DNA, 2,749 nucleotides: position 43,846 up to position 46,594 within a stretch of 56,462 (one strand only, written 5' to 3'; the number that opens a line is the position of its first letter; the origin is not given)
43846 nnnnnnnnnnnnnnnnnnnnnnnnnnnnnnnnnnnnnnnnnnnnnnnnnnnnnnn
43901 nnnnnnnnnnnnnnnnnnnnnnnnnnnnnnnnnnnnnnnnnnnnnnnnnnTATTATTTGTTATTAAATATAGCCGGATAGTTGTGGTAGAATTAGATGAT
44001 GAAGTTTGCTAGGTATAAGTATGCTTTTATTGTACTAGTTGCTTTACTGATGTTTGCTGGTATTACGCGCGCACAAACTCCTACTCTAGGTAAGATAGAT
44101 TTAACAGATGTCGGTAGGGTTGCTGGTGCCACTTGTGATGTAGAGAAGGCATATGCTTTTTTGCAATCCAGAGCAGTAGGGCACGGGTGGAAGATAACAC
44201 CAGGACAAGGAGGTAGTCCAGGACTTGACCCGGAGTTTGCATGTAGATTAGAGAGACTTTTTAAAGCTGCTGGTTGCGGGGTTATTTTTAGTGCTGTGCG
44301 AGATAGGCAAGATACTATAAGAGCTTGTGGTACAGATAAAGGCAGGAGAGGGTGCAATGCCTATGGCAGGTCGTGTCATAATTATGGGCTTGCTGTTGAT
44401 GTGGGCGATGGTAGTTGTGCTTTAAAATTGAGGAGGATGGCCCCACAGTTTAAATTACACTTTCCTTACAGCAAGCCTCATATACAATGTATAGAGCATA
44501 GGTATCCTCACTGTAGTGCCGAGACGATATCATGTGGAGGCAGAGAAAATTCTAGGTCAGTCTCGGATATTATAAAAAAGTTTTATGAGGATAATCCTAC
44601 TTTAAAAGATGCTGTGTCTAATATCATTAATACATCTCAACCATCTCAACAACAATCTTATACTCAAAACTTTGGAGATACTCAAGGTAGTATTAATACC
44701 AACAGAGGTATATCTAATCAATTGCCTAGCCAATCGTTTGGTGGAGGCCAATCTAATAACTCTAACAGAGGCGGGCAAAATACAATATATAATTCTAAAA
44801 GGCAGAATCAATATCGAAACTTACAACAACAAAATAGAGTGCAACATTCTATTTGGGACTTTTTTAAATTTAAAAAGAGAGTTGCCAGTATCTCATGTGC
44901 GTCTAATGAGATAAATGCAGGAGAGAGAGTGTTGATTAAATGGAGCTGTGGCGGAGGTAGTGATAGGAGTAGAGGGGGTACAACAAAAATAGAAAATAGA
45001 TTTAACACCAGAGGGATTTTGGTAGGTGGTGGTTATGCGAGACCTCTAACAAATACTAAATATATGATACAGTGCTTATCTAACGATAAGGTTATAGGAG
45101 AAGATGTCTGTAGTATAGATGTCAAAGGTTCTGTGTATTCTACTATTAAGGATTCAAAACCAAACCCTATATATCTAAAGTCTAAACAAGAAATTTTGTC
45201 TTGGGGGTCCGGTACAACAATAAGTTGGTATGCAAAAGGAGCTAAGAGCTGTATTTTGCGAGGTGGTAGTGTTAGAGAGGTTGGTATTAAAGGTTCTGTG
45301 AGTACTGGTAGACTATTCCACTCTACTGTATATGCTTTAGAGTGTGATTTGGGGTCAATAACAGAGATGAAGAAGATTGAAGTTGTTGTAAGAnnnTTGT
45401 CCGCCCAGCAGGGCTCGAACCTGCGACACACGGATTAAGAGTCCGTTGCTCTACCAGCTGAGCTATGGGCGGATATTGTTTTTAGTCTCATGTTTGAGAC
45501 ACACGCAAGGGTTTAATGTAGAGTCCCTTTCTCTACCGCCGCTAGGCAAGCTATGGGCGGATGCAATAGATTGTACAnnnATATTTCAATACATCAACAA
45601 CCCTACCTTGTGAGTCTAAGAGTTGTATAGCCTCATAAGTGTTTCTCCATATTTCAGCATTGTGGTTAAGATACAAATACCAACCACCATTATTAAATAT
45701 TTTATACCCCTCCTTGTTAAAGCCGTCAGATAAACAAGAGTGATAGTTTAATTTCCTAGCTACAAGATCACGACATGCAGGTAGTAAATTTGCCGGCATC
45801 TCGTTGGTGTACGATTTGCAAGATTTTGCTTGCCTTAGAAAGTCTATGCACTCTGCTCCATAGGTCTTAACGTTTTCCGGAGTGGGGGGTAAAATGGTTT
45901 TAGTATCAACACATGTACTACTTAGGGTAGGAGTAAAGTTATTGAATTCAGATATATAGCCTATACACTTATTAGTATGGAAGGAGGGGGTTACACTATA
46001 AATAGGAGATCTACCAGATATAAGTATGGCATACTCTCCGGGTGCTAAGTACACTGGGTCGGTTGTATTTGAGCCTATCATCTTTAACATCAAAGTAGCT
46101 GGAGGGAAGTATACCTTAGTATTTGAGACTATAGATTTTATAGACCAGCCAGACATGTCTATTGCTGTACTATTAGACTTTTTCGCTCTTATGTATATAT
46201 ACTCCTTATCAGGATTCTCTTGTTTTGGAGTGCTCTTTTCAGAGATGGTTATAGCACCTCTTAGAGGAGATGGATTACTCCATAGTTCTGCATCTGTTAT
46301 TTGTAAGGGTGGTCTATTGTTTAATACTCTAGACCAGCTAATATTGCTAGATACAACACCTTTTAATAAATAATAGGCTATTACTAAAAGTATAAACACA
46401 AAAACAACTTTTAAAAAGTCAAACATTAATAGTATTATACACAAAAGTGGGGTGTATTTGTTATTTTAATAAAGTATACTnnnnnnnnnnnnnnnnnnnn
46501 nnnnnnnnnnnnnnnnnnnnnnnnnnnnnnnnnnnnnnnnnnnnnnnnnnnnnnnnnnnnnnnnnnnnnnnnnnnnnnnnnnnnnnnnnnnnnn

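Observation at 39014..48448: Locus of secreted cell-wall-active and adhesin-like proteins sharing one Cys-bounded module, wrapped around tRNA-Lys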

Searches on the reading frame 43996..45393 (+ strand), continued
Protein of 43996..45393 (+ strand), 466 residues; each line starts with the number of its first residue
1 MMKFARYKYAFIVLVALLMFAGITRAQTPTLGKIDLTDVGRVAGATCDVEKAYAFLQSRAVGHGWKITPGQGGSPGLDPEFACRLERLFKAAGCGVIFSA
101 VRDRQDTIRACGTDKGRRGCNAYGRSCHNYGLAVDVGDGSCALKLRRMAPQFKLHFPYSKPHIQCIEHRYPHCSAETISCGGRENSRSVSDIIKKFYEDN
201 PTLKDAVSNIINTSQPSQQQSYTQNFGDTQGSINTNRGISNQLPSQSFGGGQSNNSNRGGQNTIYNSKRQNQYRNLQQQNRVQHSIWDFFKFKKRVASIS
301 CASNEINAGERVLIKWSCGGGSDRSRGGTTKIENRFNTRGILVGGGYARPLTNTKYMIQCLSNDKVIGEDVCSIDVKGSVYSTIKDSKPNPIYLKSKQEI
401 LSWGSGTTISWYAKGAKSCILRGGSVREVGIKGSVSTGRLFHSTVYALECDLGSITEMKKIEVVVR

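Call 46: find_encoding_contigs(protein=P0006, flank=10000, max_places=2)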
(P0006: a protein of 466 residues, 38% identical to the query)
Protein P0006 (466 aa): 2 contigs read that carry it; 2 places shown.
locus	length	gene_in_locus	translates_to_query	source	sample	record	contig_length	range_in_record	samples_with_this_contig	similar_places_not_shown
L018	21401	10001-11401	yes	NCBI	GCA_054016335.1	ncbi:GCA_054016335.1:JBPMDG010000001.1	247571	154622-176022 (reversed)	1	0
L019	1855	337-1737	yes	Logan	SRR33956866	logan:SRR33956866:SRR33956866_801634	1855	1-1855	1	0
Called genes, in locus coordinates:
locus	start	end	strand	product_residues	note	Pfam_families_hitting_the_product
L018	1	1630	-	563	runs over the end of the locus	PF05157:MshEN (weak), PF00437:T2SSE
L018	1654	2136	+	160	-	PF02367:TsaE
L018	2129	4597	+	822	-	PF02739:5_3_exonuc_N, PF01367:5_3_exonuc, PF00476:DNA_pol_A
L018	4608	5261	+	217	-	-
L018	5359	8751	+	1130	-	-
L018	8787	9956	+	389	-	PF01464:SLT (weak)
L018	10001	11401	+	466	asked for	PF02557:VanY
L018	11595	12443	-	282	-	PF00932:LTD (weak)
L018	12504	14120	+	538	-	PF01471:PG_binding_1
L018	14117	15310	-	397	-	PF08245:Mur_ligase_M, PF02875:Mur_ligase_C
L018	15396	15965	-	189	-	PF01330:RuvA_N, PF00633:HHH (faint), PF14520:HHH_5, PF07499:RuvA_C (faint)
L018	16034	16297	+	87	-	PF01649:Ribosomal_S20p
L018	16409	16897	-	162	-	-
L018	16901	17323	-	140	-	PF07963:N_methyl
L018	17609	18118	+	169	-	-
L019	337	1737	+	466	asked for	PF02557:VanY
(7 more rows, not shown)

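Call 68: search_solved_structures(query=L001:6848-7972:+, max_evalue=1)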
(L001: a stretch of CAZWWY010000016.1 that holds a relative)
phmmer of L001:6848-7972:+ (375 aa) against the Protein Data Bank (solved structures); distinct sequences matched with E-value up to 1: 6.
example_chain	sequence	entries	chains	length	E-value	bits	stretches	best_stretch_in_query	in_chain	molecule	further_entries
9xps_S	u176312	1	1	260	0.0071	19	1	18-106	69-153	Endolysin gp144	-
3bkh_A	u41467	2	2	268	0.0076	18.9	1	18-106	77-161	lytic transglycosylase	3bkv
4es7_A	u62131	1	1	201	0.053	16.1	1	45-157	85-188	Protein AMBP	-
3qkg_A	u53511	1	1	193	0.054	16.1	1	45-157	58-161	Protein AMBP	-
6rrk_C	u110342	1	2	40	0.83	12.2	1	251-281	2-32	Double-strand-break repair protein rad21 homolog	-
6cl4_A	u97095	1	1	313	0.87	12.1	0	125-179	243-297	Lipase C12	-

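Call 69: search_solved_structures(query=L006:5679-7220:+, max_evalue=1)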
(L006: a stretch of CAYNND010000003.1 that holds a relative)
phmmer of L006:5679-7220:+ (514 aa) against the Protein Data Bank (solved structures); distinct sequences matched with E-value up to 1: 2.
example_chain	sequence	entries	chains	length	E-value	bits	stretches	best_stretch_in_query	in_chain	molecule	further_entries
5x9i_A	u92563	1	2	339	0.059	15.4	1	266-404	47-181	Penicillin V acylase-like protein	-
5x8z_A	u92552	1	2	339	0.059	15.4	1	266-404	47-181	Penicillin V acylase-like protein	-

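Call 70: search_solved_structures(query=L006:2911-4389:+, max_evalue=1)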
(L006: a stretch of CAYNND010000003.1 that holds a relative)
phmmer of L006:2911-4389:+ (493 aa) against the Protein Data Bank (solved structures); distinct sequences matched with E-value up to 1: 1.
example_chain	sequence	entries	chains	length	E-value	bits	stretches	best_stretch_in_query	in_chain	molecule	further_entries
7q47_A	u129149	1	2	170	0.085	15.1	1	132-196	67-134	Endolysin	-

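Call 76: fold_search(model_id=the predicted structure, library=viral)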
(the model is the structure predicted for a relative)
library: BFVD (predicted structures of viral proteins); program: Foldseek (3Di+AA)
matches with E <= 10: 878; with E <= 0.001: 78
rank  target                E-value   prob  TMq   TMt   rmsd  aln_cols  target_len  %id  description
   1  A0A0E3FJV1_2          4.6e-07  1.00  0.15  0.08  18.3       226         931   16  Virion structural protein [Synechococcus phage ACG-2014j]
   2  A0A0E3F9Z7            9.2e-07  1.00  0.15  0.12  15.4       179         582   13  Virion structural protein [Synechococcus phage ACG-2014j]
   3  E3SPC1                9.2e-07  1.00  0.14  0.08  16.2       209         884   10  Virion structural protein [Prochlorococcus phage Syn1]
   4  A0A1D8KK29            1.3e-06  1.00  0.15  0.12  16.2       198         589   16  Virion structural protein [Synechococcus phage S-CAM3]
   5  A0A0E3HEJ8            1.5e-06  1.00  0.15  0.06  14.9       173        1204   16  Virion structural protein [Synechococcus phage ACG-2014i]
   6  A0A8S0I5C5            1.6e-06  1.00  0.11  0.10  27.0       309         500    9  (no name in the UniProt tables at hand)
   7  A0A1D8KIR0            2.0e-06  1.00  0.14  0.08  40.8       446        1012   10  Baseplate hub + tail lysozyme [Synechococcus phage S-CAM3]
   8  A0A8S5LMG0            2.8e-06  1.00  0.14  0.15  15.5       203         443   12  Uncharacterized protein [Siphoviridae sp. ctDuC3]
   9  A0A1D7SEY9            3.3e-06  1.00  0.15  0.14  15.6       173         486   16  PA14 domain-containing protein [Cyanophage S-RIM44]
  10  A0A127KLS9            4.4e-06  1.00  0.14  0.11  15.6       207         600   11  Virion structural protein [Cyanophage S-RIM32]
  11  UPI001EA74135         7.4e-06  1.00  0.15  0.23  15.4       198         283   10  (no name look-up for this kind of identifier)
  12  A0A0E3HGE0            1.2e-05  1.00  0.15  0.13  14.5       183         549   15  Virion structural protein [Synechococcus phage ACG-2014i]
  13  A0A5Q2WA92            1.7e-05  0.96  0.10  0.04  25.7       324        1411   11  (no name in the UniProt tables at hand)
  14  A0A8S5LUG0            1.8e-05  1.00  0.15  0.09  16.9       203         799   10  Uncharacterized protein [Siphoviridae sp. ctM3g2]
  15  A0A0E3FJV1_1          2.2e-05  1.00  0.15  0.08  15.6       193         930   18  Virion structural protein [Synechococcus phage ACG-2014j]
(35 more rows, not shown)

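Call 78: search_protein_families(library=padloc, proteins=[window:43996-45393:+], max_evalue=0.01)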
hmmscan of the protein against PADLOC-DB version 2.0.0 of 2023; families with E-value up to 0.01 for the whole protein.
window:43996-45393:+ (466 aa): 0 families

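Call 84: find_encoding_contigs(protein=P0009, flank=10000, max_places=1)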
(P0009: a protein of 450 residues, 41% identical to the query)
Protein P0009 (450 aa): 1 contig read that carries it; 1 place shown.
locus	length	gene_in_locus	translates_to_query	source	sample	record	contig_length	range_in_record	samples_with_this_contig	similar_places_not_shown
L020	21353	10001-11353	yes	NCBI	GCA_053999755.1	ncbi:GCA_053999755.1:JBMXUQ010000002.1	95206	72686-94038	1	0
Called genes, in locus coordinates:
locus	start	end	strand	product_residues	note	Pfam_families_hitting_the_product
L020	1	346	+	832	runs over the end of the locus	PF02739:5_3_exonuc_N, PF01367:5_3_exonuc, PF00476:DNA_pol_A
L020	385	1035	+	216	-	-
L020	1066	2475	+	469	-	-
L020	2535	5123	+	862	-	-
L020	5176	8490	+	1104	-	-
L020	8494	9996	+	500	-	PF01464:SLT (weak)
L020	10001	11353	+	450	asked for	PF02557:VanY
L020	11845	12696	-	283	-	PF00932:LTD (faint)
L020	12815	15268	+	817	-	PF19077:Big_13 (faint), PF13860:FlgD_ig (faint), PF01471:PG_binding_1 (weak)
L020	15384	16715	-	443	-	PF08245:Mur_ligase_M, PF02875:Mur_ligase_C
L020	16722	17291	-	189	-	PF01330:RuvA_N, PF00633:HHH (faint), PF14520:HHH_5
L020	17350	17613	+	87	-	PF01649:Ribosomal_S20p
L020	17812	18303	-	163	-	-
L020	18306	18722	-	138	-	PF07963:N_methyl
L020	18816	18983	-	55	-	-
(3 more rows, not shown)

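Call 85: find_encoding_contigs(protein=P0002, flank=10000, max_places=1)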
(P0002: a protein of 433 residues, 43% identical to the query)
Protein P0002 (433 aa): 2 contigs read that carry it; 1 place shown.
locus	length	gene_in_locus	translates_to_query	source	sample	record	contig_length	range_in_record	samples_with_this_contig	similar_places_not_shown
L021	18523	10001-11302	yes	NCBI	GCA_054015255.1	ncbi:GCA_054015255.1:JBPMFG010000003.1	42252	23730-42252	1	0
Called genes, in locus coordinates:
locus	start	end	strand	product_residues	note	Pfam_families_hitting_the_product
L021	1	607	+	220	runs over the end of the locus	-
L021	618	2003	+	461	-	-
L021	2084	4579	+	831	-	-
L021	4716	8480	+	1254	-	-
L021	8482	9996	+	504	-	-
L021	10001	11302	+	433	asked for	-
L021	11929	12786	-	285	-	PF00932:LTD (faint)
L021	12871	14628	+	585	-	PF01471:PG_binding_1 (weak)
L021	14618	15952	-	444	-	PF08245:Mur_ligase_M, PF02875:Mur_ligase_C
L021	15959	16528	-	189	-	PF01330:RuvA_N, PF00633:HHH (faint), PF14520:HHH_5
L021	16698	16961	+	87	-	PF01649:Ribosomal_S20p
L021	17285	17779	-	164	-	-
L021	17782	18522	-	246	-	?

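Call 86: find_encoding_contigs(protein=P0010, flank=10000, max_places=1)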
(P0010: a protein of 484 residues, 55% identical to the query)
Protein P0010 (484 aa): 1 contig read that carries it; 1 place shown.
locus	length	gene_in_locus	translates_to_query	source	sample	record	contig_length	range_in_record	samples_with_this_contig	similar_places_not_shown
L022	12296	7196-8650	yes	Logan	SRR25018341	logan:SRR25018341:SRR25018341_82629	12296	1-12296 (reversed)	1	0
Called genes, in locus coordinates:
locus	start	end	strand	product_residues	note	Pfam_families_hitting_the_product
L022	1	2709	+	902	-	?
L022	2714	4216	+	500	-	-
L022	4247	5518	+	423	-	-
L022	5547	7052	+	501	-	-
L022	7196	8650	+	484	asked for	PF02557:VanY (weak)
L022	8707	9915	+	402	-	PF08291:Peptidase_M15_3, PF05951:Peptidase_M15_2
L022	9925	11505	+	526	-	PF00117:GATase, PF07722:Peptidase_C26, PF02540:NAD_synthase, PF00764:Arginosuc_synth (weak), PF06508:QueC (faint), PF00958:GMP_synt_C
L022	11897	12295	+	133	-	?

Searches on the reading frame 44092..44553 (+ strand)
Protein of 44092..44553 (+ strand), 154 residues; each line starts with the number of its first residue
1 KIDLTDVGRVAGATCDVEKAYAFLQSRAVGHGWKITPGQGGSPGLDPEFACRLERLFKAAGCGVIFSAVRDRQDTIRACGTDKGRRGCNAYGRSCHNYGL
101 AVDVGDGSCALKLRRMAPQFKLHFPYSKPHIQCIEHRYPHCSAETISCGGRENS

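Call 66: predict_structure(alignment_id=A4)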
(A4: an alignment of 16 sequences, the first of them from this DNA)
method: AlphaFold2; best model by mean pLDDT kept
length: 154 residues; sequences in the alignment: 16
mean_pLDDT: 88.9   pTM: 0.86
mean pLDDT of the five models: 88.9, 87.5, 87.0, 86.7, 86.4
residues with pLDDT >= 90: 102; 70-90: 42; 50-70: 9; < 50: 1
segments of 3 or more residues with pLDDT < 50: none
pLDDT, mean of each block of 10 residues (from residue 1): 77 90 93 75 86 97 93 91 90 93 90 96 91 92 90 63
secondary structure, 60 per line:
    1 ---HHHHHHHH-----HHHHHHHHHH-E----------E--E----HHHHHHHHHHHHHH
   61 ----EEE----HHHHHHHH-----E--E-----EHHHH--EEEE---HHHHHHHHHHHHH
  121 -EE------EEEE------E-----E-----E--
elements in order: H4-11 H17-26 H47-60 E65-67 H72-79 H95-98 E101-104 H108-120 E130-133
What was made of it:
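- On LAS / MEROPS M15B VanY-LdcB peptidase (P3): Head-only AF2 model has pLDDT 88.9 and pTM 0.86 (call 66).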

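Call 71: fold_search(model_id=the predicted structure, library=pdb)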
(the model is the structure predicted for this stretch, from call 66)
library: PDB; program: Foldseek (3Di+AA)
matches with E <= 10: 45; with E <= 0.001: 6
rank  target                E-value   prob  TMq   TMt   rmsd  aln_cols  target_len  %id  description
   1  4mus_A                2.1e-04  1.00  0.49  0.41   3.5       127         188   21  Crystal structure of vancomycin resistance D,D-dipeptidase/D,D-pentapeptidase VanXYc D59S mutant in complex with D-Ala (released 2013-10-09)
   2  4jid_A                2.4e-04  1.00  0.49  0.42   5.3       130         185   21  Crystal structure of BaLdcB / VanY-like L,D-carboxypeptidase Zinc(II)-free (released 2013-04-03)
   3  4jid_B                2.8e-04  1.00  0.49  0.43   4.6       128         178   20  Crystal structure of BaLdcB / VanY-like L,D-carboxypeptidase Zinc(II)-free (released 2013-04-03)
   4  4mph_A                2.8e-04  1.00  0.49  0.43   4.7       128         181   20  Crystal structure of BaLdcB / VanY-like L,D-carboxypeptidase Zinc(II)-bound (released 2013-09-25)
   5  4oak_A                3.8e-04  1.00  0.49  0.40   3.5       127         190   21  Crystal structure of vancomycin resistance D,D-dipeptidase/D,D-pentapeptidase VanXYc D59S mutant in complex with D-Ala (released 2014-01-15)
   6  2vo9_A                4.0e-04  1.00  0.49  0.50   5.0       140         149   15  CRYSTAL STRUCTURE OF THE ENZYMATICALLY ACTIVE DOMAIN OF THE LISTERIA MONOCYTOGENES BACTERIOPHAGE 500 ENDOLYSIN PLY500 (released 2008-02-19)
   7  4mph_B                1.1e-03  1.00  0.49  0.42   4.7       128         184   20  Crystal structure of BaLdcB / VanY-like L,D-carboxypeptidase Zinc(II)-bound (released 2013-09-25)
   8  4f78                  1.3e-03  1.00  0.46  0.29   3.9       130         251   20  Crystal Structure of Vancomycin Resistance D,D-dipeptidase VanXYg (released 2012-05-23)
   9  4mut_A                1.5e-03  1.00  0.45  0.37   4.0       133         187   20  Crystal structure of vancomycin resistance D,D-dipeptidase/D,D-pentapeptidase VanXYc D59S mutant in complex with D-Ala (released 2013-10-09)
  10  4mur_A                1.7e-03  1.00  0.44  0.37   4.2       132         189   20  Crystal structure of vancomycin resistance D,D-dipeptidase/D,D-pentapeptidase VanXYc D59S mutant (released 2013-10-02)
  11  4ox3                  2.4e-03  1.00  0.48  0.36   5.1       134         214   16  Structure of the LdcB LD-carboxypeptidase reveals the molecular basis of peptidoglycan recognition (released 2014-06-11)
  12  6akv                  2.5e-03  1.00  0.50  0.51   5.0       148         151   15  Crystal structure of LysB4, the endolysin from Bacillus cereus-targeting bacteriophage B4 (released 2019-02-13)
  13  4oxd_D                1.2e-02  0.99  0.42  0.38   4.4       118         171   24  Structure of the LdcB LD-carboxypeptidase reveals the molecular basis of peptidoglycan recognition (released 2014-05-21)
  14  8q2g                  1.2e-02  0.97  0.41  0.49   6.3       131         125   20  X-ray structure of LysECD7 endolysin against Gram-negative bacteria (released 2024-07-31)
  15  6a6a_A                2.0e-02  1.00  0.51  0.44   3.8       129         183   18  VanYB in complex with D-Alanine (released 2018-09-05)
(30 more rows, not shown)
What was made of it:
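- On LAS / MEROPS M15B VanY-LdcB peptidase (P3): E-values go down to 2e-4 and TM is about 0.5 (call 71).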

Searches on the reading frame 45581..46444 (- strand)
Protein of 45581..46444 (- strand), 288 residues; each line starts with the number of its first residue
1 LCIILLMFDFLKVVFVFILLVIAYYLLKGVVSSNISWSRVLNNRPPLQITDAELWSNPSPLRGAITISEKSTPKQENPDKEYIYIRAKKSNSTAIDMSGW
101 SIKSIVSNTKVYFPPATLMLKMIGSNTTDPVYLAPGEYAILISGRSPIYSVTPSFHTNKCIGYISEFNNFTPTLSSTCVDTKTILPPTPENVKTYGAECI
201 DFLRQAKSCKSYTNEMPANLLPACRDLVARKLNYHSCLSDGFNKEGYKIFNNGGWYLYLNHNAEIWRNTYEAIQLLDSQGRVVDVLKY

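Call 3: search_protein_families(library=pfam, proteins=[window:45581-46444:-], max_evalue=1)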
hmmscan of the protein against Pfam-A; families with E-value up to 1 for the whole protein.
window:45581-46444:- (288 aa): 3 families
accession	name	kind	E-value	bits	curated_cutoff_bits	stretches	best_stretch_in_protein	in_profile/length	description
PF00932.25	LTD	-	2.7e-08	34.6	34.3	1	62-146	5-72/109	Lamin Tail Domain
PF11807.13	UstYa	-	0.13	12.5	25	1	14-211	17-181/220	Mycotoxin biosynthesis protein UstYa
PF15872.10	SRTM1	-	0.87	10.2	27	0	13-37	49-73/103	Serine-rich and transmembrane domain-containing protein 1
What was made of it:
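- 45578..46444 (-): P4: N-terminally anchored LTD-domain protein with no module copy. It is a conserved neighbour on the Mur ligase/RuvA strand. Pfam LTD 2.7e-8, 34.6 bits against 34.3 (call 3).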

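Call 9: search_protein_families(library=ncbifam, proteins=[window:45581-46444:-], max_evalue=1)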
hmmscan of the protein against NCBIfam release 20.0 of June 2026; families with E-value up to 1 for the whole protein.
window:45581-46444:- (288 aa): 0 families

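Call 78: search_protein_families(library=padloc, proteins=[window:45581-46444:-], max_evalue=0.01)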
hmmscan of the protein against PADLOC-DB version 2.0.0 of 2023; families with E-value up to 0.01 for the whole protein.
window:45581-46444:- (288 aa): 0 families
